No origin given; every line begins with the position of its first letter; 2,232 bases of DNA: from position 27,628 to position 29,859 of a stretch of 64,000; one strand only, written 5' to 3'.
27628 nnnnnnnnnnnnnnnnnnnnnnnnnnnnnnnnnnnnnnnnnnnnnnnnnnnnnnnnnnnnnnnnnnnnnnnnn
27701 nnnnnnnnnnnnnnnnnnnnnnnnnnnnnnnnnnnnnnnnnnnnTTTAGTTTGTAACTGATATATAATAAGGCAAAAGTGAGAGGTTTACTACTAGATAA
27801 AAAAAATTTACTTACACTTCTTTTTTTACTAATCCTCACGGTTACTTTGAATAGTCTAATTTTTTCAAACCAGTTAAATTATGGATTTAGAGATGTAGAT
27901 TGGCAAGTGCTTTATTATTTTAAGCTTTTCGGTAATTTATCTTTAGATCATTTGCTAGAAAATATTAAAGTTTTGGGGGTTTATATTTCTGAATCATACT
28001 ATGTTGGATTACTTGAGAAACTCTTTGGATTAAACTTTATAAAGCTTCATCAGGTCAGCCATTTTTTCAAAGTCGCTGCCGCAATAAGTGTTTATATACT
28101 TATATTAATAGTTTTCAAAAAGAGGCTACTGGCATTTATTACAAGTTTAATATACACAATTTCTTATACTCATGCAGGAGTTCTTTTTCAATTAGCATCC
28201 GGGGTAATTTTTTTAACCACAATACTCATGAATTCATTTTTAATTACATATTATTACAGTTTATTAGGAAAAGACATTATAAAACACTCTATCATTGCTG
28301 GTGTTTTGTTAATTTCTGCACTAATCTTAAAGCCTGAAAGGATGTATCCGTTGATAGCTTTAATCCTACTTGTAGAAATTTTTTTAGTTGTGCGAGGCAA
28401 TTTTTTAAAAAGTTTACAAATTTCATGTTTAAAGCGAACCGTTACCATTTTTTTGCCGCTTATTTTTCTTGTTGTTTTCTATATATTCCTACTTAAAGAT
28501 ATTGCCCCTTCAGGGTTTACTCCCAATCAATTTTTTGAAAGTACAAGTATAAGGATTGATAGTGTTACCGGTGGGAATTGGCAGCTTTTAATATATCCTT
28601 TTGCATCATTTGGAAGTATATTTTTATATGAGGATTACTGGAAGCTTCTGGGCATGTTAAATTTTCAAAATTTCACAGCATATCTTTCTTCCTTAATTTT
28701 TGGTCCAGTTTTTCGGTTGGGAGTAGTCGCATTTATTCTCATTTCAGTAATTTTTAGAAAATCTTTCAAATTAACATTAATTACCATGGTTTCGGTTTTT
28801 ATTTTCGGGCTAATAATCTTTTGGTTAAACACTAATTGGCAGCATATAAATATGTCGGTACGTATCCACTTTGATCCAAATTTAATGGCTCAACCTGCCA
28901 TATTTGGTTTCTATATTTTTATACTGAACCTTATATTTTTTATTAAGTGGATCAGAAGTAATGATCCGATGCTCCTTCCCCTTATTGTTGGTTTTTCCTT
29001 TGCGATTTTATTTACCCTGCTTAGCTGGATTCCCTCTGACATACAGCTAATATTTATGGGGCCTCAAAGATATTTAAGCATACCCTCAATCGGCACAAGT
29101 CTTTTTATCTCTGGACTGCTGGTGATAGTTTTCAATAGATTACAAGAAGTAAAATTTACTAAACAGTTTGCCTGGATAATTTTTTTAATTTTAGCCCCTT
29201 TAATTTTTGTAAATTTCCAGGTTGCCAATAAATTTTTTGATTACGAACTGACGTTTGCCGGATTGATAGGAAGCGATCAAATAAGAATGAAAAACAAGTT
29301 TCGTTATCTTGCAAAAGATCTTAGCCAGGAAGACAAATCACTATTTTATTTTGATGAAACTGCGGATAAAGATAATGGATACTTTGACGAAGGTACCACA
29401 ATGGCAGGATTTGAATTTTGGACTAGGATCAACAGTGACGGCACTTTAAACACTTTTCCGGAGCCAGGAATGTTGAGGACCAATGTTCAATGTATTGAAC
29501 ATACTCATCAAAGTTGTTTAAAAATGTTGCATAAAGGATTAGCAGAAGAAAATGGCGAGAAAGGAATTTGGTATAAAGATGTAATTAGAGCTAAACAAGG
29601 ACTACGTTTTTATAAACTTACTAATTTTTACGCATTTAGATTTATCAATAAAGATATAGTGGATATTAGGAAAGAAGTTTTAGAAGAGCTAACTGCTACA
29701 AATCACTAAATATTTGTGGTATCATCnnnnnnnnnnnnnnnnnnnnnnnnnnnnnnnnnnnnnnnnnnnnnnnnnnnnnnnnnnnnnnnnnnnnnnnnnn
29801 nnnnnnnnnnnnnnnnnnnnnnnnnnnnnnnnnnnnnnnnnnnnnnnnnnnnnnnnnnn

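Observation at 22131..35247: Family B: five uncharacterised ~620-aa GT-C-like paralogs in a tandem array with one inversion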

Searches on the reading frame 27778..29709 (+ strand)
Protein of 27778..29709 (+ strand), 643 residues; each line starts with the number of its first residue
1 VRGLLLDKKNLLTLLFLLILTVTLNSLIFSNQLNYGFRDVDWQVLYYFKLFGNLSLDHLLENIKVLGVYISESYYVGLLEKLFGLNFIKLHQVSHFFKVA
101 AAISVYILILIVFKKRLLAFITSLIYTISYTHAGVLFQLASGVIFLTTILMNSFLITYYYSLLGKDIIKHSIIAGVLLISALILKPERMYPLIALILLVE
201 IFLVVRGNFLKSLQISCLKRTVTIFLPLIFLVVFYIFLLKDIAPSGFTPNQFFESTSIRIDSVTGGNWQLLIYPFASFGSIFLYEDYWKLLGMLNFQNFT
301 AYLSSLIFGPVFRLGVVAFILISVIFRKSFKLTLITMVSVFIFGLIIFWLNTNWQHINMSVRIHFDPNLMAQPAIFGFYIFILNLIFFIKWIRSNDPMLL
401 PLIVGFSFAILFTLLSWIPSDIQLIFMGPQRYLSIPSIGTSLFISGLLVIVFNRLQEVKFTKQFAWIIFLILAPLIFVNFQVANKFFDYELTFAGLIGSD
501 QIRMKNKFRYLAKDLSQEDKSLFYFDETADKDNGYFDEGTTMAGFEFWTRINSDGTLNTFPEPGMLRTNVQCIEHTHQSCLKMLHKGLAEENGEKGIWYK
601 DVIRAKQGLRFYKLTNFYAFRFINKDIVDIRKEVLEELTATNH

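Call 5: search_protein_families(library=pfam, proteins=[window:27778-29709:+], max_evalue=1)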
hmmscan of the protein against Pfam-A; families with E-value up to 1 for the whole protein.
window:27778-29709:+ (643 aa): 0 families

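Call 6: search_protein_families(library=ncbifam, proteins=[window:27778-29709:+], max_evalue=1)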
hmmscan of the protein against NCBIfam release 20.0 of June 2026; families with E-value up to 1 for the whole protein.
window:27778-29709:+ (643 aa): 0 families

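Call 11: find_homologous_proteins(query=window:27778-29709:+, max_evalue=0.001)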
Query window:27778-29709:+ (643 aa): 77 proteins with E <= 0.001 among 8000 candidates.
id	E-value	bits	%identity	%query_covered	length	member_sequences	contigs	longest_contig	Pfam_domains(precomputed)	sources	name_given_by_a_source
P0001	0.0e+0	1404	100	100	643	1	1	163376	-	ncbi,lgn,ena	-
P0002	4.3e-263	893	65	99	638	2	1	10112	-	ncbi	-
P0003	5.8e-263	892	63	99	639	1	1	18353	-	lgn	-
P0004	9.3e-263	892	63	99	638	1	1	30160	-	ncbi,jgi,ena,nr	ncbi:hypothetical protein KKE03_01810 [Patescibacteria group bacterium]|nr:hypothetical protein [Pat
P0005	5.9e-259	879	63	99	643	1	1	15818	-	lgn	-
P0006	3.3e-254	863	61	100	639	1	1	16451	-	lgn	-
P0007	4.4e-254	863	61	98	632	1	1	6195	-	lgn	-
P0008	6.7e-254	862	61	98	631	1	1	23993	-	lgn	-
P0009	1.1e-253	862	61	98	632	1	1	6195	-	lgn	-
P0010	2.0e-252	858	61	98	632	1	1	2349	-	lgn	-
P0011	3.4e-252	857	62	99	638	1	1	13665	-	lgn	-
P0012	1.5e-251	855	61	98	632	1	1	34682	-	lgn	-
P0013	4.0e-251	853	61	100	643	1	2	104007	-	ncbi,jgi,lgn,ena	-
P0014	6.0e-251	853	62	99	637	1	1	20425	-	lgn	-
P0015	2.4e-250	851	61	99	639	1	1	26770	-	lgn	-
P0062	3.7e-152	526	42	98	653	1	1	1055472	-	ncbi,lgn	-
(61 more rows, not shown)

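Call 16: search_solved_structures(query=A2, max_evalue=10, show_alignments=2)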
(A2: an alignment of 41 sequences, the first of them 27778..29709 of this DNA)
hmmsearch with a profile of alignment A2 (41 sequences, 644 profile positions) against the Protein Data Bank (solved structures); distinct sequences matched with E-value up to 10: 0.

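Call 28: find_encoding_contigs(protein=P0062, flank=10000, max_places=2)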
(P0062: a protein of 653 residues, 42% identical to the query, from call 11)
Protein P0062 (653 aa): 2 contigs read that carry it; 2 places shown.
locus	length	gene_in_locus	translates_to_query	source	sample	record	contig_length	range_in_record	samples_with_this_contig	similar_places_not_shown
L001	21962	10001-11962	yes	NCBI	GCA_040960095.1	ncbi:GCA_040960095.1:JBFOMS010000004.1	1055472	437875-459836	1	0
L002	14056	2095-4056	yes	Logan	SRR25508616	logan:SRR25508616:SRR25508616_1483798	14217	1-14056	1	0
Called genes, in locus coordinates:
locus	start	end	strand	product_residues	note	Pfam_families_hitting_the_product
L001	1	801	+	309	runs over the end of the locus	-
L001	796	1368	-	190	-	PF04321:RmlD_sub_bind, PF01370:Epimerase (faint), PF02719:Polysacc_synt_2, PF07993:NAD_binding_4 (faint)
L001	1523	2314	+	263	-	PF02475:TRM5-TYW2_MTfase (weak), PF05050:Methyltransf_21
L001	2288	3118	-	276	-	PF00535:Glycos_transf_2, PF10111:Glyco_tranf_2_2, PF13641:Glyco_tranf_2_3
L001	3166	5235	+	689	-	PF11847:GT-C_AftD (faint)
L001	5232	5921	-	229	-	PF05219:DREV (weak), PF08003:Methyltransf_9 (weak), PF13489:Methyltransf_23, PF05401:NodS, PF13847:Methyltransf_31, PF08241:Methyltransf_11, PF08242:Methyltransf_12, PF13649:Methyltransf_25, +2 more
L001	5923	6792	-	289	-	PF13489:Methyltransf_23, PF08241:Methyltransf_11 (weak), PF08242:Methyltransf_12 (weak), PF13649:Methyltransf_25 (faint), PF13847:Methyltransf_31 (weak)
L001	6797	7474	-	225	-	PF13489:Methyltransf_23 (weak), PF07021:MetW (weak), PF08241:Methyltransf_11, PF13649:Methyltransf_25, PF13847:Methyltransf_31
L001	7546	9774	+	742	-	-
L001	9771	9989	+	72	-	-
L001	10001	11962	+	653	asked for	-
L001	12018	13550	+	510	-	-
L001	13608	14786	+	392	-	PF01053:Cys_Met_Meta_PP (faint), PF01041:DegT_DnrJ_EryC1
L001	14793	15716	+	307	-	PF01370:Epimerase, PF04321:RmlD_sub_bind, PF07993:NAD_binding_4 (faint), PF16363:GDP_Man_Dehyd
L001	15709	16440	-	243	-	PF00535:Glycos_transf_2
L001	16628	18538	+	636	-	-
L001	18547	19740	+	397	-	PF00534:Glycos_transf_1, PF13692:Glyco_trans_1_4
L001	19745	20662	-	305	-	PF13489:Methyltransf_23, PF08241:Methyltransf_11, PF08242:Methyltransf_12, PF13649:Methyltransf_25, PF13847:Methyltransf_31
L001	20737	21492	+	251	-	PF00106:adh_short, PF01370:Epimerase (faint), PF13561:adh_short_C2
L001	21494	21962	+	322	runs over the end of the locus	PF00535:Glycos_transf_2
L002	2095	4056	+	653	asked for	-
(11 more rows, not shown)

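Call 29: predict_structure(alignment_id=A2)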
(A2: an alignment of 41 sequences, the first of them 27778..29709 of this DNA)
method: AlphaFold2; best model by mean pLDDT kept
length: 643 residues; sequences in the alignment: 41
mean_pLDDT: 91.1   pTM: 0.90
mean pLDDT of the five models: 91.1, 90.9, 90.1, 90.0, 89.3
residues with pLDDT >= 90: 455; 70-90: 167; 50-70: 20; < 50: 1
segments of 3 or more residues with pLDDT < 50: none
pLDDT, mean of each block of 10 residues (from residue 1): 74 95 97 91 92 88 87 94 93 97 98 96 98 94 96 97 90 96 89 96 94 95 93 82 65 84 93 94 91 95 97 96 90 97 97 93 90 97 96 94 97 89 78 94 97 92 93 95 94 85 90 89 93 82 83 82 89 91 94 93 73 95 93 91 50
secondary structure, 60 per line:
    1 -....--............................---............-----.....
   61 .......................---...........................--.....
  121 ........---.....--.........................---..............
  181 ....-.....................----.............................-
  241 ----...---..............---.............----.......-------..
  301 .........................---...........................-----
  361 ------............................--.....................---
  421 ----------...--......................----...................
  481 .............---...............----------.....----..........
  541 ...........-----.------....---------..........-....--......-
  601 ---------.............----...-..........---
elements in order: H2-5 H8-34 H39-50 H56-83 H87-113 H116-128 H132-136 H139-163 H167-184 H186-206 H211-239 H251-264 H268-280 H285-291 H299-325 H329-355 H367-394 H397-417 H436-457 H462-493 H498-511 E522-526 H531-550 E564-567 H577-586 E588-591 E594-599 E610-613 E617-622 E627-629 H631-640

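Call 32: fold_search(model_id=the predicted structure, library=pdb)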
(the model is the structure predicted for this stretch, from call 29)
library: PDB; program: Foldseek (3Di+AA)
matches with E <= 10: 166; with E <= 0.001: 3
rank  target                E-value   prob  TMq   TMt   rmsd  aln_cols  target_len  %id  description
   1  8agc_A                3.4e-04  1.00  0.39  0.37  15.9       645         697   13  Structure of yeast oligosaccharylransferase complex with lipid-linked oligosaccharide and non-acceptor peptide bound (released 2022-12-07)
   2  6gxc_A                7.1e-04  1.00  0.40  0.37  11.6       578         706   14  Bacterial oligosaccharyltransferase PglB in complex with an inhibitory peptide and a reactive lipid-linked oligosaccha (released 2018-11-14)
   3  5gmy_A                9.8e-04  1.00  0.36  0.29  13.5       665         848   13  Crystal structure of the Archaeoglobus fulgidus oligosaccharyltransferase (O29867_ARCFU) tethered with an acceptor pep (released 2017-02-01)
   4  5ogl_A                1.3e-03  1.00  0.40  0.37  11.8       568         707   15  Structure of bacterial oligosaccharyltransferase PglB in complex with an acceptor peptide and an lipid-linked oligosac (released 2017-10-25)
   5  8b6l_I                1.8e-03  1.00  0.38  0.36  16.0       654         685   12  Subtomogram average of the human Sec61-TRAP-OSTA-translocon (released 2022-12-07)
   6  8age_A                2.3e-03  1.00  0.39  0.39  13.0       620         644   11  Structure of yeast oligosaccharylransferase complex with acceptor peptide bound (released 2022-12-07)
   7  7oci_F                2.3e-03  1.00  0.38  0.38  13.5       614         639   11  Cryo-EM structure of yeast Ost6p containing oligosaccharyltransferase complex (released 2022-02-16)
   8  5f15                  5.3e-03  0.99  0.28  0.31  16.1       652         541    9  Crystal Structure of ArnT from Cupriavidus metallidurans bound to Undecaprenyl phosphate (released 2016-02-17)
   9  5ezm                  7.1e-03  0.99  0.27  0.31  16.9       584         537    9  Crystal Structure of ArnT from Cupriavidus metallidurans in the apo state (released 2016-02-17)
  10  6ezn_F                8.0e-03  1.00  0.40  0.40  14.1       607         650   11  Cryo-EM structure of the yeast oligosaccharyltransferase (OST) complex (released 2018-01-17)
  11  9n9j_I                8.0e-03  1.00  0.42  0.39  14.9       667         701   10  Structure of a GRP94 folding intermediate engaged with a CCDC134- and FKBP11-bound secretory translocon (released 2025-11-19)
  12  6s7t_A                9.4e-03  1.00  0.39  0.36  16.3       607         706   11  Cryo-EM structure of human oligosaccharyltransferase complex OST-B (released 2019-12-18)
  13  7zli_A                9.8e-03  0.99  0.34  0.33  13.9       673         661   11  Cryo-EM structure of C-mannosyltransferase CeDPY19, in complex with Dol25-P-Man and bound to CMT2-Fab and anti-Fab nan (released 2023-01-11)
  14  8agb_A                1.7e-02  1.00  0.35  0.35  14.3       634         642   11  Structure of yeast oligosaccharylransferase complex with lipid-linked oligosaccharide bound (released 2022-12-07)
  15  9s6u_A                2.4e-02  0.99  0.33  0.37  14.5       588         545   13  Ternary cryo-EM structure of human ALG9 with Dol25-PP-GlcNAc2Man8, Dol25-P-Man and Fab (released 2026-03-18)
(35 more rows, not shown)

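Call 33: search_protein_representatives(alignment_id=A2)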
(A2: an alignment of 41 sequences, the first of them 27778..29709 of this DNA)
Query: 41 sequences, 644 profile positions. Proteins with E-value up to 0.001 (for the whole library): 1640; up to 1e-10: 355; up to 1e-30: 176. The best 150 are listed.
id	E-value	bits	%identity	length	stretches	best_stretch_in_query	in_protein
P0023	4.9e-266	900.7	-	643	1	1-642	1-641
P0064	3.4e-255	864.9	-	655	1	7-643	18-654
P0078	2.3e-249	845.6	-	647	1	5-641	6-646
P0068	4.2e-221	752.3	-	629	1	4-642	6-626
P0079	3.2e-210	716.3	-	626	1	4-641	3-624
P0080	1.3e-202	691.2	-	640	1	8-641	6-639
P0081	1.5e-193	661.3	-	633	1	11-636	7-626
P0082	6.5e-193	659.1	-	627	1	6-641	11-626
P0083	1.5e-182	624.9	-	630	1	9-641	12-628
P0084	8.9e-174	595.9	-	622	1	6-642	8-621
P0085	2.5e-170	584.5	-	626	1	4-642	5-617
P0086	6.5e-164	563.3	-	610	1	5-641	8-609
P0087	2.3e-163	561.5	-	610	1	8-642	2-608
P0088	1.2e-159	549.2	-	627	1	5-642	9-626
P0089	7.7e-153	526.7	-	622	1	6-643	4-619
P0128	1.5e-115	403.5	-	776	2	150-642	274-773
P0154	2.0e-97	343.7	-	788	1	8-643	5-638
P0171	1.3e-79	284.7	-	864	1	11-642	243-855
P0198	5.9e-47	176.9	-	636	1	15-528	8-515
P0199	4.7e-45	170.6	-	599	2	5-547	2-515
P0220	1.0e-37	146.3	-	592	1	7-527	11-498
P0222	1.8e-37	145.6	-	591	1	14-550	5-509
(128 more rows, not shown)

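Call 37: search_protein_families(library=pfam, proteins=[P0171, P0154, P0128, P0199, P0222, P0198], max_evalue=0.01)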
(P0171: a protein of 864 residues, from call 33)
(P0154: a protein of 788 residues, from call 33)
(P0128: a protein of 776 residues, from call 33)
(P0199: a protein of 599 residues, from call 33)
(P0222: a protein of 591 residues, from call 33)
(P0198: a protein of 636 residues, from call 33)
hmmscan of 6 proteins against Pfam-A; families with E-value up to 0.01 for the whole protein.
P0171 (864 aa): 1 family
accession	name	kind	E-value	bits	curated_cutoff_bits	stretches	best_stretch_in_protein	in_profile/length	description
PF00535.33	Glycos_transf_2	-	3e-19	70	23.3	1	12-172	1-165/168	Glycosyl transferase family 2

P0154 (788 aa): 1 family
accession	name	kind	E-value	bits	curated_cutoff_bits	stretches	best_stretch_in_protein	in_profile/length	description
PF18915.5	DUF5667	-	0.0001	23.1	27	1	659-732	1-74/99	Domain of unknown function (DUF5667)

P0128 (776 aa): 0 families

P0199 (599 aa): 0 families

P0222 (591 aa): 0 families

P0198 (636 aa): 1 family
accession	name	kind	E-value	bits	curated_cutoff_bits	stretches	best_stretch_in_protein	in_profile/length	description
PF05541.17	Spheroidin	-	0.0052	15.2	25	1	68-127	608-669/944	Entomopoxvirus spheroidin protein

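Call 49: find_encoding_contigs(protein=P0001, flank=1000, max_places=2)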
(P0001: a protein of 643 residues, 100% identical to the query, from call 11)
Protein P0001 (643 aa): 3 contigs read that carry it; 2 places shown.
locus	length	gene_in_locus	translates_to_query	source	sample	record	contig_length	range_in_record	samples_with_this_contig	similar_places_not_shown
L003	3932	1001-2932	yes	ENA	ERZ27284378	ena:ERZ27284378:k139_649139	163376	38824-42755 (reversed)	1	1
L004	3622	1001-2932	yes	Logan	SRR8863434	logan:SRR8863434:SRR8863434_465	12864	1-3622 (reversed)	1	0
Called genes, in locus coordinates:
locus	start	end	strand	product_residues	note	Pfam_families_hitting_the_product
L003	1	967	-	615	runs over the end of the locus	-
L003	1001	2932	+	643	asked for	-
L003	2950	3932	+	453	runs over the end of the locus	PF03446:NAD_binding_2 (faint), PF03721:UDPG_MGDP_dh_N, PF00984:UDPG_MGDP_dh, PF03720:UDPG_MGDP_dh_C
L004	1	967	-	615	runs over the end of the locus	-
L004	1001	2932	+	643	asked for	-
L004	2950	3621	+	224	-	?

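Call 51: find_related_loci(query=A3, collection=genome_contigs, flank=10000)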
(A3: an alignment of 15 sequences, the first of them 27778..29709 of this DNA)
Query A3 (643 aa) in genome_contigs; peptide patterns used: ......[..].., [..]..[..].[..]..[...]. (x = any residue, [..] = any of these).
62 stretches matched a pattern; 5 encode a relative of the query (tblastn E <= 1e-3); 5 distinct loci.
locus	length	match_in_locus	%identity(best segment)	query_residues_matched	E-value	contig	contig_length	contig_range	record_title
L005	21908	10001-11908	63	1-638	0e+0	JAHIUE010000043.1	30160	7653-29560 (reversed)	MAG: Patescibacteria group bacterium isolate MM_PC_MetaG.mb.24 MM_PC_MetaG.mb.24_k141_772473, whole genome shotgun seque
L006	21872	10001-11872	60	5-638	0e+0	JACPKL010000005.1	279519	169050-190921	MAG: Candidatus Daviesbacteria bacterium isolate NC_groundwater_493_Ag_S-0.1um_36_17 S35_SO-1_scaffold_124290, whole gen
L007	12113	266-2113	47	25-638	0e+0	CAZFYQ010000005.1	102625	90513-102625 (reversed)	MAG TPA_asm: uncultured Gammaproteobacteria bacterium isolate SRP200132_co1_341 genome assembly, contig: NODE_213_length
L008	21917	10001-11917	49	1-638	0e+0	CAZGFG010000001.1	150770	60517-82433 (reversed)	MAG TPA_asm: uncultured Gammaproteobacteria bacterium isolate binchicken_co125_1135 genome assembly, contig: NODE_224_le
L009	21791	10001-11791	36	28-638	6e-111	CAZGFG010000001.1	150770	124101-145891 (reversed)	MAG TPA_asm: uncultured Gammaproteobacteria bacterium isolate binchicken_co125_1135 genome assembly, contig: NODE_224_le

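Call 70: find_homologous_proteins(query=A5, max_evalue=1e-10)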
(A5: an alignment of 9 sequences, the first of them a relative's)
Query A5 (9 sequences) (591 aa, profile of the alignment): 261 proteins with E <= 1e-10 among 8000 candidates; the best 120 are listed.
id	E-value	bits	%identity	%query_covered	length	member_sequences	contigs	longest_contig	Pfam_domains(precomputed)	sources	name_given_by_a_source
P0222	3.8e-254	863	100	100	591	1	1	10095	-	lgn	-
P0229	3.5e-247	840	88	100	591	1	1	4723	-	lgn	-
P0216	5.2e-241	819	46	98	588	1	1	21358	-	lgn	-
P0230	5.6e-240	816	69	99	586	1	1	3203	-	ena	-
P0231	1.2e-238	812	69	99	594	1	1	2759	-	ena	-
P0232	2.2e-238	811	72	96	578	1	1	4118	-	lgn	-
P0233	1.1e-237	808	70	99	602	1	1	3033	-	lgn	-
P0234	9.3e-237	805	67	99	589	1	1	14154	-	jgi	-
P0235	1.3e-236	805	64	97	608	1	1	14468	-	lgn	-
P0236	2.9e-235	800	44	98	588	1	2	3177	-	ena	-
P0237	2.1e-234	798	63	97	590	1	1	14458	-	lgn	-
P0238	3.7e-234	797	44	98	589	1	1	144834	-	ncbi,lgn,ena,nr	ncbi:MAG: hypothetical protein G01um10147_35 [Microgenomates group bacterium Gr01-1014_7]|nr:MAG: hy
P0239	2.0e-233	794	69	97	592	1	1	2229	-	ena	-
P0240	4.3e-233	793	66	99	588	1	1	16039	-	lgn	-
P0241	1.4e-232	792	67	99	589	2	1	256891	-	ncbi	ncbi:MAG: hypothetical protein AAB414_02505 [Patescibacteria group bacterium]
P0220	1.5e-220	752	35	98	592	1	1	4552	PF13231.13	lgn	-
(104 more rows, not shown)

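Call 71: search_protein_families(library=pfam, alignment_id=A5, max_evalue=10)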
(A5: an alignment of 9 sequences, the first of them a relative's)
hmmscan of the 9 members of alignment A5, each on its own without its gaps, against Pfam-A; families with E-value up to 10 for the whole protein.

A. member 1, P0222 (591 aa): 1 family
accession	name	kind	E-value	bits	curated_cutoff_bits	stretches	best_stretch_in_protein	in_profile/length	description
PF12326.13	EOS1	-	3.2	8.1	23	1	381-461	18-97/163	N-glycosylation protein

B. families by the number of members that match (of 9 scanned): 10 families
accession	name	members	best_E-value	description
PF13231.12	PMT_2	2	6.3e-05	Dolichyl-phosphate-mannose-protein mannosyltransferase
PF05541.17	Spheroidin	1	0.0052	Entomopoxvirus spheroidin protein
PF11694.13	DUF3290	1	0.056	Protein of unknown function (DUF3290)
PF13964.12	Kelch_6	1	0.092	Kelch motif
PF03817.18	MadL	1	0.21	Malonate transporter MadL subunit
PF17240.7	DUF5313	1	0.29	Family of unknown function (DUF5313)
PF25667.1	ASFV_P17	1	2.4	African swine fever virus minor capsid protein p17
PF12326.13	EOS1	1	3.2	N-glycosylation protein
PF13623.11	SurA_N_2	1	4.1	SurA-like N-terminal domain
PF11947.13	DUF3464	1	7.8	Photosynthesis affected mutant 68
